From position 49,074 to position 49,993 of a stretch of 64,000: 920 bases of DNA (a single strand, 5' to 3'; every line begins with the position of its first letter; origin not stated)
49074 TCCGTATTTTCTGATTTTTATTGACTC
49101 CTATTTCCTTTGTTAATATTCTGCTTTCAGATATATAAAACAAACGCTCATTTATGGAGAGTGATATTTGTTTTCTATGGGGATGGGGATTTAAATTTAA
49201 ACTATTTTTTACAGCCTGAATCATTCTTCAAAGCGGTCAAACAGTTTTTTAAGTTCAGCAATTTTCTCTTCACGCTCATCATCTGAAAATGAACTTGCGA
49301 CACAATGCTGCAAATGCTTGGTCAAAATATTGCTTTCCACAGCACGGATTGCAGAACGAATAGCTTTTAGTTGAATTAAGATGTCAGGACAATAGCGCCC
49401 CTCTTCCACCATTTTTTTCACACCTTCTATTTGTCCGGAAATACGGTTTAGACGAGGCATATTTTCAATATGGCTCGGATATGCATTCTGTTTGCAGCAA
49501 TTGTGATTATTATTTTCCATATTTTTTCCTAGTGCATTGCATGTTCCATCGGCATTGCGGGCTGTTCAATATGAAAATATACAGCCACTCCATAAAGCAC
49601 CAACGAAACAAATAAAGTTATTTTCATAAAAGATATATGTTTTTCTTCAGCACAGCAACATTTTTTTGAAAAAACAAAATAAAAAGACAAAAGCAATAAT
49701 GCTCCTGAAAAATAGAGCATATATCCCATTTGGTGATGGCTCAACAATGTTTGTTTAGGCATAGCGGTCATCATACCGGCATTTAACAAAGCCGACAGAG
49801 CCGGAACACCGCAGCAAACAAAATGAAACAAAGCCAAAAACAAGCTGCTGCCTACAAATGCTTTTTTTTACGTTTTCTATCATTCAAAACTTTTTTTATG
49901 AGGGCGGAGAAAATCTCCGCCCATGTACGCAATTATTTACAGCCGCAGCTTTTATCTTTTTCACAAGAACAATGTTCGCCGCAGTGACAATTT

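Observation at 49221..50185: Hidden metallothionein-like mini-gene heading a CsoR-controlled operon that lacks CopA/CopZ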

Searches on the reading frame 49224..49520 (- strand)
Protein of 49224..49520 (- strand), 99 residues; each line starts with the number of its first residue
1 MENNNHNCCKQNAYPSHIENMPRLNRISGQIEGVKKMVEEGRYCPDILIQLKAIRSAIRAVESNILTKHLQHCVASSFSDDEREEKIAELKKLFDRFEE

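Call 3: search_protein_families(library=pfam, proteins=[window:49224-49520:-], max_evalue=1)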
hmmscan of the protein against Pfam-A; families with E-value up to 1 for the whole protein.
seq(99 aa): 2 families
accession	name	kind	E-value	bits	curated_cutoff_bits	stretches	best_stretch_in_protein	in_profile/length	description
PF02583.22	Trns_repr_metal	-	4.6e-28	97.9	22.8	1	21-95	6-77/78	Metal-sensitive transcriptional repressor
PF04316.19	FlgM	-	0.0077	16.9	25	1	70-92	12-35/55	Anti-sigma-28 factor, FlgM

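Call 4: search_protein_families(library=ncbifam, proteins=[window:49224-49520:-], max_evalue=1)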
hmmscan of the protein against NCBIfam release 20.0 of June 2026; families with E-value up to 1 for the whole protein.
seq(99 aa): 4 families
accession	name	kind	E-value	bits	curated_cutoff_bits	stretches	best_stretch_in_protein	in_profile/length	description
NF052430.1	repress_RicR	exception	2.8e-19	69.5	175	1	17-90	7-83/93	copper-sensing transcriptional repressor RicR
NF011613.0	PRK15039.1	equivalog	2.5e-10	40.9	138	1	23-96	14-87/90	Ni(II)/Co(II)-binding transcriptional repressor RcnR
NF008464.0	PRK11352.1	equivalog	1.4e-08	35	133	1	21-76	12-67/91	formaldehyde-responsive transcriptional repressor FrmR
NF058555.1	TransRegCdrSHalo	equivalog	0.00062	19.7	100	1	29-60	11-38/61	transcriptional regulator CdrS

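Call 14: search_solved_structures(query=window:49224-49520:-, show_alignments=4)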
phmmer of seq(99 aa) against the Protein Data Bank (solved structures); distinct sequences matched with E-value up to 0.001: 10.
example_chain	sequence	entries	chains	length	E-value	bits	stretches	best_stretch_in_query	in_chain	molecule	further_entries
4m1p_A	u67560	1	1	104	2.4e-19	72.6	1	17-97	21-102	Copper-sensitive operon repressor (CsoR)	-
5fmn_A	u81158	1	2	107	6.9e-17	64.7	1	20-97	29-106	INRS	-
4adz_A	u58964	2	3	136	3.4e-13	52.9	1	14-94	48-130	CSOR | COPPER SENSITIVE OPERON REPRESSOR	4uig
6ahx_A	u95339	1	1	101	5.1e-13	52.3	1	8-94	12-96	Putative cytosolic protein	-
7mq1_A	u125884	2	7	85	3.3e-11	46.6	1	22-87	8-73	Copper-sensing transcriptional repressor csoR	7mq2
7mq3_A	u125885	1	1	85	8.7e-11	45.2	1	22-87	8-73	Copper-sensing transcriptional repressor csoR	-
3aai_A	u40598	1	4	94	3.3e-08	36.9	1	22-92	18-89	Copper homeostasis operon regulatory protein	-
5lcy_A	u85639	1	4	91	5e-08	36.4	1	21-94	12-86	Frmr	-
2hh7_A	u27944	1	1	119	7.3e-08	35.8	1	21-90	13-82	Hypothetical protein CsoR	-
5lbm_A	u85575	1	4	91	0.00035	24.1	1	21-73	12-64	Transcriptional repressor FrmR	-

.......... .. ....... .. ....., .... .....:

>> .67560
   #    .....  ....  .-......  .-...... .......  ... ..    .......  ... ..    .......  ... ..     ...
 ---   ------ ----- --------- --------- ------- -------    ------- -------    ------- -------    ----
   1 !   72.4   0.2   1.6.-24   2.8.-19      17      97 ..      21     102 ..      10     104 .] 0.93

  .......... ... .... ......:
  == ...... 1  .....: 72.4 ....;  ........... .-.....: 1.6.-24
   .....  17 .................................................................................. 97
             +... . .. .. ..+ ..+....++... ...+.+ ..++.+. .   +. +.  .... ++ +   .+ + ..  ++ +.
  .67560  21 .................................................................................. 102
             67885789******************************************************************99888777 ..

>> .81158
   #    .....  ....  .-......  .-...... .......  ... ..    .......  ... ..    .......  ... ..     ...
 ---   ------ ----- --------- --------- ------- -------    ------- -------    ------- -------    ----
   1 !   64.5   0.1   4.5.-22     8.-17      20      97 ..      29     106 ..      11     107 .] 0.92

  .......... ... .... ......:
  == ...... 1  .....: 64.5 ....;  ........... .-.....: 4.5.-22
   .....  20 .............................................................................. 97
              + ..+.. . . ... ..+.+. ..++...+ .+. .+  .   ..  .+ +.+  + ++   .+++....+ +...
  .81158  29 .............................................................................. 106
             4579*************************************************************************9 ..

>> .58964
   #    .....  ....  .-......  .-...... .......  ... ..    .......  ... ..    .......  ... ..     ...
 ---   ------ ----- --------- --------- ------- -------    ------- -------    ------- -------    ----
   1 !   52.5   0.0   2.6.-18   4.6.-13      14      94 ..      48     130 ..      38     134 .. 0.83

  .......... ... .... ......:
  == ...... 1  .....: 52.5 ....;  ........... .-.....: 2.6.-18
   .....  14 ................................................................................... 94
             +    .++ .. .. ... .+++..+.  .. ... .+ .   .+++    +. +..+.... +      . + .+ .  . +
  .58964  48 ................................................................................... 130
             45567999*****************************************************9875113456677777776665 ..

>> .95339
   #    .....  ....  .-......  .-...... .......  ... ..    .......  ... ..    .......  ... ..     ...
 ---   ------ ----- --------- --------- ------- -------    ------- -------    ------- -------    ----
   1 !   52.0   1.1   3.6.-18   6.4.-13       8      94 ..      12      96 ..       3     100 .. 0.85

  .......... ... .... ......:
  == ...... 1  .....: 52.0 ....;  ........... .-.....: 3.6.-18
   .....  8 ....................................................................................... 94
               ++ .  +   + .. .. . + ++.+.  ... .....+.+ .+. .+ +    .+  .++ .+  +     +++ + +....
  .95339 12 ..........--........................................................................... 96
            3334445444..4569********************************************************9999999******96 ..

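Call 50: search_dna_similar(query=window:49224-49520:-, collection=plasmids, mode=protein, max_rows=30, rows=spread)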
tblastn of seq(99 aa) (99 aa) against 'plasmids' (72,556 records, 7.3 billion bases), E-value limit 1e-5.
Records with a match: 499; places in all: 582; records where one place covers at least 80% of the query: 82.
Best place of each record, by identity: <60% 499.
By first word of the organism name: Staphylococcus 128; Rhodococcus 52; Mycobacterium 24; Bacillus 23; Streptomyces 20; Lactiplantibacillus 16; Sinorhizobium 14; Deinococcus 11; Arthrobacter 8; Paracoccus 7; and 108 more.
By predicted mobility (MOB-suite, as given by PLSDB): non-mobilizable 299; mobilizable 137; conjugative 63.
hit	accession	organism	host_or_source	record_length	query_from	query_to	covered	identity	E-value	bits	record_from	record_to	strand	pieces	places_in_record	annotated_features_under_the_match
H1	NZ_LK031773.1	Criblamydia sequanensis CRIB-18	-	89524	7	98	93%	56.3%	2e-25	104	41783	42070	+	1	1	metal-sensitive transcriptional regulator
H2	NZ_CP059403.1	Legionella sp. PC1000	Biofilm - potable water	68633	15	98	85%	42.5%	9e-17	81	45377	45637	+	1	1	metal-sensitive transcriptional regulator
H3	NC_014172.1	Bacillus thuringiensis BMB171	-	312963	21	97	78%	45.5%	4e-15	76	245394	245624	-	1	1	metal-sensing transcriptional repressor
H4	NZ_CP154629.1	Acetoanaerobium noterae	cell culture,Sludge of a digestion ...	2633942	18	97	81%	42.5%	6e-16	78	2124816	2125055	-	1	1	none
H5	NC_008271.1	Rhodococcus jostii RHA1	-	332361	23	97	76%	43.6%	2e-10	63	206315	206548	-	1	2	metal-sensitive transcriptional regulator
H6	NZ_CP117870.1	Arthrobacter agilis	cell culture,Middle part of the water ...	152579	23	97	76%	42.7%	1e-12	69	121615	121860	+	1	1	metal-sensitive transcriptional regulator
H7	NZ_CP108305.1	Streptomyces sp. NBC_00016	-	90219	23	94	73%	43.2%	2e-8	57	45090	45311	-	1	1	metal-sensitive transcriptional regulator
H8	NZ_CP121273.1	Microbacterium proteolyticum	soil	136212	12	97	87%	36.0%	1e-8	57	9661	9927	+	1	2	metal-sensitive transcriptional regulator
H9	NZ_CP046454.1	Corynebacterium comes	pure culture,soil from a small paddock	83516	21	97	78%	39.2%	2e-10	62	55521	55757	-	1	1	metal-sensitive transcriptional regulator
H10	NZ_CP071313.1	Rhizobium sp. X9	cell culture,polluted mud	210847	21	97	78%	39.0%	4e-10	61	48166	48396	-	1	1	metal-sensitive transcriptional regulator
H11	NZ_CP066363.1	Pseudarthrobacter defluvii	cell culture,sediment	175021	21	97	78%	38.0%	2e-10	62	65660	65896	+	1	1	metal-sensitive transcriptional regulator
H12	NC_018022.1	Mycolicibacterium chubuense NBB4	-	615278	21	89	70%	40.8%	1e-9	60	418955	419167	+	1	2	metal-sensitive transcriptional regulator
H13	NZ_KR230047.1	Staphylococcus epidermidis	blood culture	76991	21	97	78%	36.4%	5e-11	64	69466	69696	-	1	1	metal-sensing transcriptional repressor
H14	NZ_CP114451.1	Staphylococcus epidermidis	whole organism,rice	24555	21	97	78%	36.4%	6e-11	64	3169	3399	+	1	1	metal-sensing transcriptional repressor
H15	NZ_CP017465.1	Staphylococcus pasteuri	cell culture,Korean fermented food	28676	21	97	78%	36.4%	6e-11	64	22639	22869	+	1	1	metal-sensing transcriptional repressor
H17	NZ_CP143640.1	Staphylococcus haemolyticus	Bos taurus,milk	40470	21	97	78%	36.4%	6e-11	64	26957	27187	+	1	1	metal-sensing transcriptional repressor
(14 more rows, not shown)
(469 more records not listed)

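Call 52: get_annotated_region(hit=H1, flank=4000)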
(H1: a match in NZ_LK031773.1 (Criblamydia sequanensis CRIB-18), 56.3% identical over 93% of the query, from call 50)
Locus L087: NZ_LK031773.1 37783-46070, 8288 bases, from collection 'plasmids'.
description: Criblamydia sequanensis CRIB-18 plasmid 1, complete sequence
organism: Criblamydia sequanensis CRIB-18 (NCBI taxid 1437425)
taxonomy: Bacteria; Chlamydiota; Chlamydiia; Parachlamydiales; Criblamydiaceae; Criblamydia; Criblamydia sequanensis; Criblamydia sequanensis CRIB-18
host: -; source: -; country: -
typing (MOB-suite, as given by PLSDB): non-mobilizable; replicon rep_cluster_1624
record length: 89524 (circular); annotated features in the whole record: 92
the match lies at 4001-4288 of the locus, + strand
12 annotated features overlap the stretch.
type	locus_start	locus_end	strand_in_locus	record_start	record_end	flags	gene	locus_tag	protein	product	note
CDS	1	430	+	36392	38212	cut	-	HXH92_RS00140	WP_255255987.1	copper oxidase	-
CDS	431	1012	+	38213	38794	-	-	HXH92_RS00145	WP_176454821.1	DUF2231 domain-containing protein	-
CDS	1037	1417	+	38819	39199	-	-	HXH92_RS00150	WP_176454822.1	four-helix bundle copper-binding protein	-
CDS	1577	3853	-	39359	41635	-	-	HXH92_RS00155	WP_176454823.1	heavy metal translocating P-type ATPase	-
CDS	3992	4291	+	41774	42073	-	-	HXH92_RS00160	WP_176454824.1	metal-sensitive transcriptional regulator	-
CDS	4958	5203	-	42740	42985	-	-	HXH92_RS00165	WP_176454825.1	hypothetical protein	-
CDS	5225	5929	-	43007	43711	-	-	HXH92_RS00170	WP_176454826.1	hypothetical protein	-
CDS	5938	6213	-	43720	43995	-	-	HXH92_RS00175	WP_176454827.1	hypothetical protein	-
CDS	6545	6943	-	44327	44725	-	-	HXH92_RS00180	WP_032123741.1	hypothetical protein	-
CDS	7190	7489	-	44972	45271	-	-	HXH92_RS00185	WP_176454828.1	hypothetical protein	-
CDS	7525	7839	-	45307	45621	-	-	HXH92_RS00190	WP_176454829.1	hypothetical protein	-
CDS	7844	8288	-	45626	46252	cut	-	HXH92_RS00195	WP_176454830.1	hypothetical protein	-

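Call 53: get_annotated_region(hit=H2, flank=4000)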
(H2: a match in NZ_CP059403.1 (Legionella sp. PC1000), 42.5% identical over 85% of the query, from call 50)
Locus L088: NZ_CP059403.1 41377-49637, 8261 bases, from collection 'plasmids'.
description: Legionella sp. PC1000 plasmid pPC1000_1, complete sequence
organism: Legionella sp. PC1000 (NCBI taxid 2746060)
taxonomy: Bacteria; Pseudomonadota; Gammaproteobacteria; Legionellales; Legionellaceae; Legionella; Legionella sp. PC1000
host: -; source: Biofilm - potable water; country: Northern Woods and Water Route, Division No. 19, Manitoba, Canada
typing (MOB-suite, as given by PLSDB): non-mobilizable
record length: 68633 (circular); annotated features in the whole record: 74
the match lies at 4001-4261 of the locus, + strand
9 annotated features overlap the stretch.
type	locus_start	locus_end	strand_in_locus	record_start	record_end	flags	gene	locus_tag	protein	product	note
CDS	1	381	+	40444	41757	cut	-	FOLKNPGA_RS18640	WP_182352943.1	hypothetical protein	-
CDS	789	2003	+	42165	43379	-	-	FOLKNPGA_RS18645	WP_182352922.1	LegC2/C7 family Dot/Icm T4SS effector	-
CDS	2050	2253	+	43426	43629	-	-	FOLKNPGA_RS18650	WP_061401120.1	carbon storage regulator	GO:0006402 - mRNA catabolic process [Evidence IEA]; GO:0006109 - regulation of carbohydrate metabolic process [Evidence ...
CDS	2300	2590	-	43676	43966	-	-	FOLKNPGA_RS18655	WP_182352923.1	histidine kinase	-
CDS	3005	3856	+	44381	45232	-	-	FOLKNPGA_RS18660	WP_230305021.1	GGDEF domain-containing protein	-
CDS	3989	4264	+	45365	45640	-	-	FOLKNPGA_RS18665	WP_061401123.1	metal-sensitive transcriptional regulator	-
CDS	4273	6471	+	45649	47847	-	-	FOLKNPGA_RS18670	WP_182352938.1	copper-translocating P-type ATPase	-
CDS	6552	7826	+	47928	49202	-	-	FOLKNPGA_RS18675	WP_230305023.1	TolC family protein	GO:0055085 - transmembrane transport [Evidence IEA]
CDS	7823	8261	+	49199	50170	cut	-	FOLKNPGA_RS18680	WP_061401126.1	efflux RND transporter periplasmic adaptor subunit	GO:0006810 - transport [Evidence IEA]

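Call 77: find_related_loci(query=A4, collection=metagenome_contigs, flank=4000)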
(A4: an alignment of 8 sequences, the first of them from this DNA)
Query A4 (99 aa) in metagenome_contigs; peptide patterns used: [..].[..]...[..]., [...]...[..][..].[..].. (x = any residue, [..] = any of these).
600 stretches matched a pattern (row limit reached: there are more); 287 encode a relative of the query (tblastn E <= 1e-3); the best 80 are kept; 80 distinct loci.
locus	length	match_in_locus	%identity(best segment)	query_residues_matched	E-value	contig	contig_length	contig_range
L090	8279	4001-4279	85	7-99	7e-52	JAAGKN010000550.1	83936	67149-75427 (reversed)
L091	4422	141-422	78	7-98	1e-45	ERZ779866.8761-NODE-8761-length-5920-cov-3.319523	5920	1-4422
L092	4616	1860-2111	74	15-97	8e-41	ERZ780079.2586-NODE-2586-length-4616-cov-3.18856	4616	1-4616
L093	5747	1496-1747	74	15-97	8e-41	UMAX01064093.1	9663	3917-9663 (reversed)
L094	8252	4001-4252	74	15-97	8e-41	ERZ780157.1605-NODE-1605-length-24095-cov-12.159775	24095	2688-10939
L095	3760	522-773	74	15-97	8e-41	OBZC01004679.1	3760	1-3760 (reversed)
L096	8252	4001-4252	74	15-97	8e-41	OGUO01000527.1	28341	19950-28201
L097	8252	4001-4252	74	15-97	8e-41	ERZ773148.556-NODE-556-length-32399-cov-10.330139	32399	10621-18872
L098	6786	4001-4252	74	15-97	8e-41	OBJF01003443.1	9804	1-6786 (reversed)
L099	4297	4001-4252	74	15-97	8e-41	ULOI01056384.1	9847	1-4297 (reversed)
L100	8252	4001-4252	73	15-97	2e-40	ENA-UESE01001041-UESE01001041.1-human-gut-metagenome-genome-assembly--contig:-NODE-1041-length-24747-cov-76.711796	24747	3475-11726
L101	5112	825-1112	78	7-99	4e-40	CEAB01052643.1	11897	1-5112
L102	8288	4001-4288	78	7-99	4e-40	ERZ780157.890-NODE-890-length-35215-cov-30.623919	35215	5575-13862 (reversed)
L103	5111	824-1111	78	7-99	4e-40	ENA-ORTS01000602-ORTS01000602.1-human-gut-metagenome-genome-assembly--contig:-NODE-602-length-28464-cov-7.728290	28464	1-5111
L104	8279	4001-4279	65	1-98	5e-38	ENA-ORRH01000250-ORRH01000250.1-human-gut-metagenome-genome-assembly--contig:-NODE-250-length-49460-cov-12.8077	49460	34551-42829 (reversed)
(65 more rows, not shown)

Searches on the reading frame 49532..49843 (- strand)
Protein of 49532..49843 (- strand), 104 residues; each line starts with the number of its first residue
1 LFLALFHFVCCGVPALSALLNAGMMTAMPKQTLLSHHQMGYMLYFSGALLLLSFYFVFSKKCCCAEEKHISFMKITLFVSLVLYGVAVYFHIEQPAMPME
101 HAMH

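Call 3: search_protein_families(library=pfam, proteins=[window:49532-49843:-], max_evalue=1)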
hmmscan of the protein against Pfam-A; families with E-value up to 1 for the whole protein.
seq(104 aa): 1 family
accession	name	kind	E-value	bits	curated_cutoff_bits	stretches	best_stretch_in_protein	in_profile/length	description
PF01699.29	Na_Ca_ex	-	0.038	14.4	24.9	1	8-91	77-149/151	Sodium/calcium exchanger protein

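Call 4: search_protein_families(library=ncbifam, proteins=[window:49532-49843:-], max_evalue=1)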
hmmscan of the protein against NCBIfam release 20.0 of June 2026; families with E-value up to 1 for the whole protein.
seq(104 aa): 2 families
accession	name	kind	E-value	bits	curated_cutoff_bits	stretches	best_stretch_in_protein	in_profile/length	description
NF005166.0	PRK06638.2-1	equivalog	0.0019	18.2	284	1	41-94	58-111/174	NADH-quinone oxidoreductase subunit J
NF033556.1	MerTP_fusion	equivalog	0.036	13.7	180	1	2-83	4-87/186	mercuric transport protein MerTP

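Call 18: find_homologous_proteins(query=window:49532-49843:-, max_evalue=0.01)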
Query seq(104 aa) (104 aa): 5 proteins with E <= 0.01 among 10 candidates.
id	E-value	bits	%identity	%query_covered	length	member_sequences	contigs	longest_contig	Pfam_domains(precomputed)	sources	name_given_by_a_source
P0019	1.7e-60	219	98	100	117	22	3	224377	-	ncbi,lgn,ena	-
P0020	2.2e-57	209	95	100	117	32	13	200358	-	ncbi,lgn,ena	-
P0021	8.3e-53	195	88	100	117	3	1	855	-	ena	-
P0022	1.3e-33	133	98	63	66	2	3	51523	-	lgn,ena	-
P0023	1.8e-17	81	52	85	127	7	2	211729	-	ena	-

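Call 20: find_encoding_contigs(protein=P0023, flank=4000, max_places=3)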
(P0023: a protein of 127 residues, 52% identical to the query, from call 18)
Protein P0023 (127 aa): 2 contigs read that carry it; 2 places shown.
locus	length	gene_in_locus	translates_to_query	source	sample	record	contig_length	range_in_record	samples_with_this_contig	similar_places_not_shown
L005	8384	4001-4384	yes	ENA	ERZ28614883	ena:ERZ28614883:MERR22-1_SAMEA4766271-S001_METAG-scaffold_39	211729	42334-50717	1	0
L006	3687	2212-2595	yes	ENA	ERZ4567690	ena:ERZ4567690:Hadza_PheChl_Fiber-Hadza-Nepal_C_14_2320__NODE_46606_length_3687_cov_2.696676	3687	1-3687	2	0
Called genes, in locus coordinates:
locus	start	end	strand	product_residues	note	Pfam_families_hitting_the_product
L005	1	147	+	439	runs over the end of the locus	PF00669:Flagellin_N, PF00700:Flagellin_C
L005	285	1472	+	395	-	PF23310:TPR_27 (faint), PF14559:TPR_19 (faint), PF08238:Sel1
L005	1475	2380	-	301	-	PF01545:Cation_efflux, PF16916:ZT_dimer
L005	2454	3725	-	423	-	PF03702:AnmK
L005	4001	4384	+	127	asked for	-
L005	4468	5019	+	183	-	-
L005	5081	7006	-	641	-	PF02824:TGS, PF07973:tRNA_SAD, PF00587:tRNA-synt_2b, PF03129:HGTP_anticodon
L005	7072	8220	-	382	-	PF13439:Glyco_transf_4, PF13477:Glyco_trans_4_2 (faint), PF13579:Glyco_trans_4_4, PF00534:Glycos_transf_1, PF13692:Glyco_trans_1_4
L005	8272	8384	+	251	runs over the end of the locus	PF00561:Abhydrolase_1 (faint), PF05728:UPF0227 (faint), PF12146:Hydrolase_4 (faint), PF12697:Abhydrolase_6 (weak), PF00326:Peptidase_S9 (weak)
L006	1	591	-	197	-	?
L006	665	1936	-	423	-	PF03702:AnmK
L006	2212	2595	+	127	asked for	-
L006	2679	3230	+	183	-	-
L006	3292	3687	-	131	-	?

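Call 78: predict_structure(alignment_id=A3)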
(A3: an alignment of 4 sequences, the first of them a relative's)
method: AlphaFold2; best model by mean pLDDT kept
length: 117 residues; sequences in the alignment: 4
mean_pLDDT: 67.7   pTM: 0.53
mean pLDDT of the five models: 67.7, 66.8, 62.4, 58.4, 51.4
residues with pLDDT >= 90: 0; 70-90: 64; 50-70: 36; < 50: 17
segments of 3 or more residues with pLDDT < 50: 1-9, 110-117
pLDDT, mean of each block of 10 residues (from residue 1): 47 66 75 70 58 78 80 68 71 82 66 43
secondary structure, 60 per line:
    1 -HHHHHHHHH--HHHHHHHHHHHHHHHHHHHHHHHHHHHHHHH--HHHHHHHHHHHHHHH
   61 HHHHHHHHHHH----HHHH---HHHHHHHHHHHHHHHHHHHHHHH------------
elements in order: H2-10 H13-43 H46-71 H76-79 H83-105

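Call 88: fold_search(model_id=the predicted structure, library=pdb)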
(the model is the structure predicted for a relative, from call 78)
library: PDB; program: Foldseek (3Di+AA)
matches with E <= 10: 4; with E <= 0.001: 0
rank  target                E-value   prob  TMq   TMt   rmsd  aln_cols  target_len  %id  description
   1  3lg7_A                4.0e+00  0.20  0.46  0.43   6.4       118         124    7  Crystal structure of HIV epitope-scaffold 4E10_S0_1EZ3A_002_C (released 2010-09-22)
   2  9rgx_B                5.9e+00  0.41  0.54  0.65   3.0        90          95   14  X-ray crystal structure of a de novo designed single-chain antiparallel 3-helix coiled-coil bundle, sc-apCC3-ACW (released 2025-09-03)
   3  9y66_A                7.5e+00  0.13  0.45  0.11  24.1       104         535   16  attLsym bound serine integrase complex in the dimeric state (released 2026-02-04)
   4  9o1a_I                9.9e+00  0.03  0.23  0.30  10.6        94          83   17  Pseudomonas aeruginosa ATPase State1 F1Fo focused (released 2025-12-10)
